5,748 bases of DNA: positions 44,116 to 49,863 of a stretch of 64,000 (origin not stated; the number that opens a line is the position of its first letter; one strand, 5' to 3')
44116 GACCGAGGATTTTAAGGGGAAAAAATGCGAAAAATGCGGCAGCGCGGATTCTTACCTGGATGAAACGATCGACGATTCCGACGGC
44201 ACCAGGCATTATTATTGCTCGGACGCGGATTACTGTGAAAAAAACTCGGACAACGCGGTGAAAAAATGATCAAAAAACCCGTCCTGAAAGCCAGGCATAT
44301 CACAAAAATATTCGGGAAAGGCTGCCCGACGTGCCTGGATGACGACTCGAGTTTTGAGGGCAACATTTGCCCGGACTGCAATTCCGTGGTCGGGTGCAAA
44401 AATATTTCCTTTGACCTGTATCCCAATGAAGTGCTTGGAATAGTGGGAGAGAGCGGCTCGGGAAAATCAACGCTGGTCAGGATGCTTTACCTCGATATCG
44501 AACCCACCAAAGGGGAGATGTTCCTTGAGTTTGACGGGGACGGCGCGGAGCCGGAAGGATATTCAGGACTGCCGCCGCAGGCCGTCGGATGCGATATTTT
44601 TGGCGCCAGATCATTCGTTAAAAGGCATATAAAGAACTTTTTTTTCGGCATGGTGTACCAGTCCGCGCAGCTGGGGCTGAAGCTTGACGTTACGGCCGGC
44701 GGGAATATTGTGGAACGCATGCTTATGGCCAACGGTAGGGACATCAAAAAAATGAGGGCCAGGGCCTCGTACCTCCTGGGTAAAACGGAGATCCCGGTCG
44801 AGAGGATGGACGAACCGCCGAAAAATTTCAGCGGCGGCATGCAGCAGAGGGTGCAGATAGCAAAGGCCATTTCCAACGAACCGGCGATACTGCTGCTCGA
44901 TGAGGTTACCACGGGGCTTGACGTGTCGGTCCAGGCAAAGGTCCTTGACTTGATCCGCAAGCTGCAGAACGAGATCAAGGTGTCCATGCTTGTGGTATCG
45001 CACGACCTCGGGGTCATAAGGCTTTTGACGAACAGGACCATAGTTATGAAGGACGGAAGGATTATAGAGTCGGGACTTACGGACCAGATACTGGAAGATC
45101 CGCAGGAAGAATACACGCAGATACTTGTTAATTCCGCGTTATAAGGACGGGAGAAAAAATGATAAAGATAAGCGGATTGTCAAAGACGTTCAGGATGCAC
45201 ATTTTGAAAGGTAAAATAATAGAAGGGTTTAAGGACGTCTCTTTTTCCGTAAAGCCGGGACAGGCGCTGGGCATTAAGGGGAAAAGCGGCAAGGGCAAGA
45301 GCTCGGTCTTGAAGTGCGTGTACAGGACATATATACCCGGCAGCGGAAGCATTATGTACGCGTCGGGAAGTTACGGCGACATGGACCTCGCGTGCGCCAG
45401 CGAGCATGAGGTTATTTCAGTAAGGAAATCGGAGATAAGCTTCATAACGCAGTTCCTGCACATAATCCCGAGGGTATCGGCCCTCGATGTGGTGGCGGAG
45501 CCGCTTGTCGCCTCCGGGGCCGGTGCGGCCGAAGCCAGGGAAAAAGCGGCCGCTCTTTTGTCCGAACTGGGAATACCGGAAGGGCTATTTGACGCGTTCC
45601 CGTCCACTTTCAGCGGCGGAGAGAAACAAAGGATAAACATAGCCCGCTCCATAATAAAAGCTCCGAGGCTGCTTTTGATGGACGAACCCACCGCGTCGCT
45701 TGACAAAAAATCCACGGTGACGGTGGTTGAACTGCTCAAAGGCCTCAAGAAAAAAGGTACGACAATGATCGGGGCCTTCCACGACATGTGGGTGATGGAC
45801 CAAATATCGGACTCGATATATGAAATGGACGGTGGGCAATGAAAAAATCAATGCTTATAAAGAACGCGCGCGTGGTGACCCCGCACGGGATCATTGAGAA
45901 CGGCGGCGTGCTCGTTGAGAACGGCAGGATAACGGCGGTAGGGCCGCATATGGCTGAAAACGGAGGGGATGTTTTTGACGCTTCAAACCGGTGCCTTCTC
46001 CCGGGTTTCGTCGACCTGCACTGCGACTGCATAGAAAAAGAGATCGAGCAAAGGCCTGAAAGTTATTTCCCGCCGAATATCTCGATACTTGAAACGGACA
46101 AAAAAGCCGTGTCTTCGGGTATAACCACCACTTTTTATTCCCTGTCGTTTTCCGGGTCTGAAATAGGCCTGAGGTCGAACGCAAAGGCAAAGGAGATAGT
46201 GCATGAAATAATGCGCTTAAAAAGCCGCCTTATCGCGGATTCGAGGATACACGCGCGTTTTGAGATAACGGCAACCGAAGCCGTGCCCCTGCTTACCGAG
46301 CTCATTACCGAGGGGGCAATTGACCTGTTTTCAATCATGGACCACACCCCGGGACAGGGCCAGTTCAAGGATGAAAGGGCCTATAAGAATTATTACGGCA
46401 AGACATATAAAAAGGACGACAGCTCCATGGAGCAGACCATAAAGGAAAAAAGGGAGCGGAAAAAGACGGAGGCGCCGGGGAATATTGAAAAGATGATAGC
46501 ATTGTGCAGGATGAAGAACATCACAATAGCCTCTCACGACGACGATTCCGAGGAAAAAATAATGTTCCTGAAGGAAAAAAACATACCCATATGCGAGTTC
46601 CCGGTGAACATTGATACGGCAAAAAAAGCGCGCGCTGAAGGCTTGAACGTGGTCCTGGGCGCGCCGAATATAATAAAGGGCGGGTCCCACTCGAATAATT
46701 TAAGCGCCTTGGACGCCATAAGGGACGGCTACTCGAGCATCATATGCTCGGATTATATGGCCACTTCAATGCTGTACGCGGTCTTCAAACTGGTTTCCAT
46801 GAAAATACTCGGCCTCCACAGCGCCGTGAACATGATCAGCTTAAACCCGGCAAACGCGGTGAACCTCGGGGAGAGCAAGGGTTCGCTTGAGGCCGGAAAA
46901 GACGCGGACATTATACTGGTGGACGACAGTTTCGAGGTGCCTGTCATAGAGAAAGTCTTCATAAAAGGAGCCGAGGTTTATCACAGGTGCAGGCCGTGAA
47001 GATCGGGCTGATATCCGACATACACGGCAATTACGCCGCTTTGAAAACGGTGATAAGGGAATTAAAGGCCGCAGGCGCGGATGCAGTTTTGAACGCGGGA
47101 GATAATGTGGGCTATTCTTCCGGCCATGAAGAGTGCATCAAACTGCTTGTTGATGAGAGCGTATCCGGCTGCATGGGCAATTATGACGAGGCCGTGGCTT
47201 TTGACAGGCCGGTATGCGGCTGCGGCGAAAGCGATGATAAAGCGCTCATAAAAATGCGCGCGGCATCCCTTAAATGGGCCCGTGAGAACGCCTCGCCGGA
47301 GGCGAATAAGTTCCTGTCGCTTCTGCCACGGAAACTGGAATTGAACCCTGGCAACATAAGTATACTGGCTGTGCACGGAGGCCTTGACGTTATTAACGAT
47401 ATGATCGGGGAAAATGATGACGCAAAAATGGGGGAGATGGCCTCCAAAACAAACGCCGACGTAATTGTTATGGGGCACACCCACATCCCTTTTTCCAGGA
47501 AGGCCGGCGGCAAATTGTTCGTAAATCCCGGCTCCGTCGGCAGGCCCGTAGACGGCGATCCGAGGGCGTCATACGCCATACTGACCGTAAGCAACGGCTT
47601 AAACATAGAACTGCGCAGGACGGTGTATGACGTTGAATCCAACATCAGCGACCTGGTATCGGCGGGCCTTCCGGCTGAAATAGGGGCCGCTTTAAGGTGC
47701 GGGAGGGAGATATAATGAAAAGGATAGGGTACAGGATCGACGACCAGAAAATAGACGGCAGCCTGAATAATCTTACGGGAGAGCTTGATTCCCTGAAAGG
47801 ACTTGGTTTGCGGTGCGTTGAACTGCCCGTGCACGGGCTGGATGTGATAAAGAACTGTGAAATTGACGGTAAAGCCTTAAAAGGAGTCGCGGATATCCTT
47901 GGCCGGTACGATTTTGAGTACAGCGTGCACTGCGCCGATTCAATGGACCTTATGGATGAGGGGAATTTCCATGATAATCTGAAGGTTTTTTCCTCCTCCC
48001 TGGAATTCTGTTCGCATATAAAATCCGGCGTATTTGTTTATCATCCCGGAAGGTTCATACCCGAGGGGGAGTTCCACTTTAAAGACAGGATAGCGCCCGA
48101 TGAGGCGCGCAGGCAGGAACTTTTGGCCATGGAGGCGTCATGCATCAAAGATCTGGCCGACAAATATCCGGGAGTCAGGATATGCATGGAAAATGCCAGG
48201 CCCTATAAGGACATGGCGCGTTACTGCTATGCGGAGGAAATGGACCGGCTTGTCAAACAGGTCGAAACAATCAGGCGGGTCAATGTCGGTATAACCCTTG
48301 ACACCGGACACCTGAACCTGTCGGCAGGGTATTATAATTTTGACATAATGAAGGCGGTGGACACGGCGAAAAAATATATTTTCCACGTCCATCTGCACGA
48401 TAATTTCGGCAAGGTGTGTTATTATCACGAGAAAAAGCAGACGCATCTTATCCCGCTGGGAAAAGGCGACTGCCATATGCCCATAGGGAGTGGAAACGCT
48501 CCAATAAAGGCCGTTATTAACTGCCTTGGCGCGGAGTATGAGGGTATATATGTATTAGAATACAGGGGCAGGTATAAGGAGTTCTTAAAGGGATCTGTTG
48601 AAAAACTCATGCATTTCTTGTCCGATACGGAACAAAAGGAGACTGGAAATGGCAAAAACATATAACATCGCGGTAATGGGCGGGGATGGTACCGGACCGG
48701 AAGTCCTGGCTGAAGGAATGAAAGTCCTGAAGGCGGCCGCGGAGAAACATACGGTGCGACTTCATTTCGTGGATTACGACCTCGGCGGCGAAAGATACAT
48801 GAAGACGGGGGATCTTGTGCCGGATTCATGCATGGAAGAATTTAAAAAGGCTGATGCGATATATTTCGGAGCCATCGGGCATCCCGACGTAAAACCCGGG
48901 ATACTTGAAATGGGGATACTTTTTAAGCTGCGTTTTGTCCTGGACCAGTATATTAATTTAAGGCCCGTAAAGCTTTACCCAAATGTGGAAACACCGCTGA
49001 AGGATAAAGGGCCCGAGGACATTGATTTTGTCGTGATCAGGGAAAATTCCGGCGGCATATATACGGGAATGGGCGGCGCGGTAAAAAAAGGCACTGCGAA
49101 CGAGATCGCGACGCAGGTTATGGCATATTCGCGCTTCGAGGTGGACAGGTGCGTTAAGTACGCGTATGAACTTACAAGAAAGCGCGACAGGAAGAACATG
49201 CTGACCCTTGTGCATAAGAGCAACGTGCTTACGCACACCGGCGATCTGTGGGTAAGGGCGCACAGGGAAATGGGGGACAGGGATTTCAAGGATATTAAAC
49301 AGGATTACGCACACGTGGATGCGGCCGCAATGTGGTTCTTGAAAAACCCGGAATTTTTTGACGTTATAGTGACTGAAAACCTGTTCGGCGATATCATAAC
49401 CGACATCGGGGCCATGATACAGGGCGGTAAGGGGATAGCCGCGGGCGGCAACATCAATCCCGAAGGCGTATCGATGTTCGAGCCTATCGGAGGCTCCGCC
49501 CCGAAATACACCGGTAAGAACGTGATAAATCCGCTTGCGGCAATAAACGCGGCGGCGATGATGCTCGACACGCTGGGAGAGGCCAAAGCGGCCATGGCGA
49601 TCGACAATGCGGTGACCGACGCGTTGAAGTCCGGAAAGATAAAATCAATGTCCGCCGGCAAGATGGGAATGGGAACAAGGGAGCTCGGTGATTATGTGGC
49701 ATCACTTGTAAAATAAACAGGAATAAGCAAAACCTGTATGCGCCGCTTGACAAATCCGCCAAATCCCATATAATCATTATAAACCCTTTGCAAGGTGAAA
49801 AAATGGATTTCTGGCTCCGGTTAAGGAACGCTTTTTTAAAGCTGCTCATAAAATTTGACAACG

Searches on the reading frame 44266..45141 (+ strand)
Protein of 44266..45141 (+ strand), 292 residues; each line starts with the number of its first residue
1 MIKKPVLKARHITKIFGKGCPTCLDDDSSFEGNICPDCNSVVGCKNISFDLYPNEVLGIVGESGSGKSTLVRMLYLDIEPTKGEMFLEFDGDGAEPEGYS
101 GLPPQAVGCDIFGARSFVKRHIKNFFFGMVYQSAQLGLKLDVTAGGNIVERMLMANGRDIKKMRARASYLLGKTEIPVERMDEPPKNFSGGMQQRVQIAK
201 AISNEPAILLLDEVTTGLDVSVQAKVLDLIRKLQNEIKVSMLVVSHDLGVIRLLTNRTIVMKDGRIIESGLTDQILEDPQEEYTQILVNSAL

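Call 84: search_protein_families(library=pfam, proteins=[window:44266-45141:+], max_evalue=0.000001)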
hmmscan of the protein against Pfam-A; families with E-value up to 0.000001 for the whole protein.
window:44266-45141:+ (292 aa): 2 families
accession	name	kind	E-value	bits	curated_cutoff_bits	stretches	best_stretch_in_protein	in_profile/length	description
PF00005.33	ABC_tran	-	4.2e-25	89.4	25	1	45-215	2-136/137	ABC transporter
PF13304.12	AAA_21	-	1.9e-08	35.2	27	0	184-251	234-303/304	AAA domain, putative AbiEii toxin, Type IV TA system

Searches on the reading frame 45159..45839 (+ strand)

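Call 85: search_protein_families(library=pfam, proteins=[window:45159-45839:+], max_evalue=0.000001)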
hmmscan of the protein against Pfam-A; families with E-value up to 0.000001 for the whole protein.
window:45159-45839:+ (227 aa): 1 family
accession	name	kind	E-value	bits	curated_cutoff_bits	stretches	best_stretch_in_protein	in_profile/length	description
PF00005.33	ABC_tran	-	3e-27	96.3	25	1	24-179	1-137/137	ABC transporter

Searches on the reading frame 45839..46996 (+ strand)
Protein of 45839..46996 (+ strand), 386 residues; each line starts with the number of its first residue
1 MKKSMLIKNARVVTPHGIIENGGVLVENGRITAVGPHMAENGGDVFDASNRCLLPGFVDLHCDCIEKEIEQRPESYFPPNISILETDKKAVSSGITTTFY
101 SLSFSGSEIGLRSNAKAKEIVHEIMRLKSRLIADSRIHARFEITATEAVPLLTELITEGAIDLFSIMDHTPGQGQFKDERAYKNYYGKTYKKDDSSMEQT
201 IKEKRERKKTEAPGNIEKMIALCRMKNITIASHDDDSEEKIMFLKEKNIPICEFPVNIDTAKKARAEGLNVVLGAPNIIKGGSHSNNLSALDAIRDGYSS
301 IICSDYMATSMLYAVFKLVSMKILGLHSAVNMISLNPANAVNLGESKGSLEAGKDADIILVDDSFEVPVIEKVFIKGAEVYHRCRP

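Call 85: search_protein_families(library=pfam, proteins=[window:45839-46996:+], max_evalue=0.000001)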
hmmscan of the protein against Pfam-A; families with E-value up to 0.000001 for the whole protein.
window:45839-46996:+ (386 aa): 2 families
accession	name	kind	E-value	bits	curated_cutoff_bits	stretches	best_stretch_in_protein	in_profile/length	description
PF01979.26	Amidohydro_1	-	2.5e-13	50.4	25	1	102-378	45-343/345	Amidohydrolase family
PF07969.17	Amidohydro_3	-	6.1e-11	42.9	29.7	0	325-380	408-471/472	Amidohydrolase family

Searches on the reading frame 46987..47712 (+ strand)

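Call 85: search_protein_families(library=pfam, proteins=[window:46987-47712:+], max_evalue=0.000001)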
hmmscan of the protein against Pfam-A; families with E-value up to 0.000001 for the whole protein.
window:46987-47712:+ (242 aa): 2 families
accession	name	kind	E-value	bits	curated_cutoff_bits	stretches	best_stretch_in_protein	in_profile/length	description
PF12850.12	Metallophos_2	-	2e-27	96.5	27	1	5-203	2-153/154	Calcineurin-like phosphoesterase superfamily domain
PF00149.33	Metallophos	-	1.1e-15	59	21.5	1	5-168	2-191/191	Calcineurin-like phosphoesterase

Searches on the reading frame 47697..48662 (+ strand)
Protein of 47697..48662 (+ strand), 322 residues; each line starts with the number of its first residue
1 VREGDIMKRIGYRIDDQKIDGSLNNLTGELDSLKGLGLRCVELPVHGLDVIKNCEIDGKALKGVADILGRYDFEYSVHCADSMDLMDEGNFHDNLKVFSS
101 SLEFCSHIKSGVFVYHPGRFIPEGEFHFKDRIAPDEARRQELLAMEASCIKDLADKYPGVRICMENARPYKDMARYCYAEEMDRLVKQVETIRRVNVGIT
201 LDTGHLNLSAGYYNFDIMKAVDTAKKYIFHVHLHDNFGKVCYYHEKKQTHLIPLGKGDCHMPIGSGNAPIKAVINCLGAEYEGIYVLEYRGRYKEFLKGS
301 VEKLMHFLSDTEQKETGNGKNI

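Call 85: search_protein_families(library=pfam, proteins=[window:47697-48662:+], max_evalue=0.000001)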
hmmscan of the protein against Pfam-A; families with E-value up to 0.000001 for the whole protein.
window:47697-48662:+ (322 aa): 1 family
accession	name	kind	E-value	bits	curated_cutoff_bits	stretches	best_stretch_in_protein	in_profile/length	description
PF01261.30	AP_endonuc_2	-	3.8e-25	89.5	31.1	1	32-296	3-234/249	Xylose isomerase-like TIM barrel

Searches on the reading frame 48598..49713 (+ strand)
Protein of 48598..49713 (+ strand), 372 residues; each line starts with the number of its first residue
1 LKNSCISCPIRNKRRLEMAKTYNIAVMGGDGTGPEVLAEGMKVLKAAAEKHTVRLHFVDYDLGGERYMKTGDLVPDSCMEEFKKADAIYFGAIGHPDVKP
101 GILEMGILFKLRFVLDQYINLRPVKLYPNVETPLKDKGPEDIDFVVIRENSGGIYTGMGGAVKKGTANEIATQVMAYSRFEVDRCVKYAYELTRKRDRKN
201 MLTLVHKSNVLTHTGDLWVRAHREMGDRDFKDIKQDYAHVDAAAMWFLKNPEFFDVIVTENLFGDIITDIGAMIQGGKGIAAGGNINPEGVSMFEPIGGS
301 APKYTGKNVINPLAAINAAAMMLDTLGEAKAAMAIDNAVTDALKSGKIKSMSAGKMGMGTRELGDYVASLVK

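Call 85: search_protein_families(library=pfam, proteins=[window:48598-49713:+], max_evalue=0.000001)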
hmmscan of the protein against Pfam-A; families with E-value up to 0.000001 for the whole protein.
window:48598-49713:+ (372 aa): 1 family
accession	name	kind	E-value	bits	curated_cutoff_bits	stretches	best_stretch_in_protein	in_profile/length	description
PF00180.25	Iso_dh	-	1.6e-91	307.6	27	1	23-366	1-347/348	Isocitrate/isopropylmalate dehydrogenase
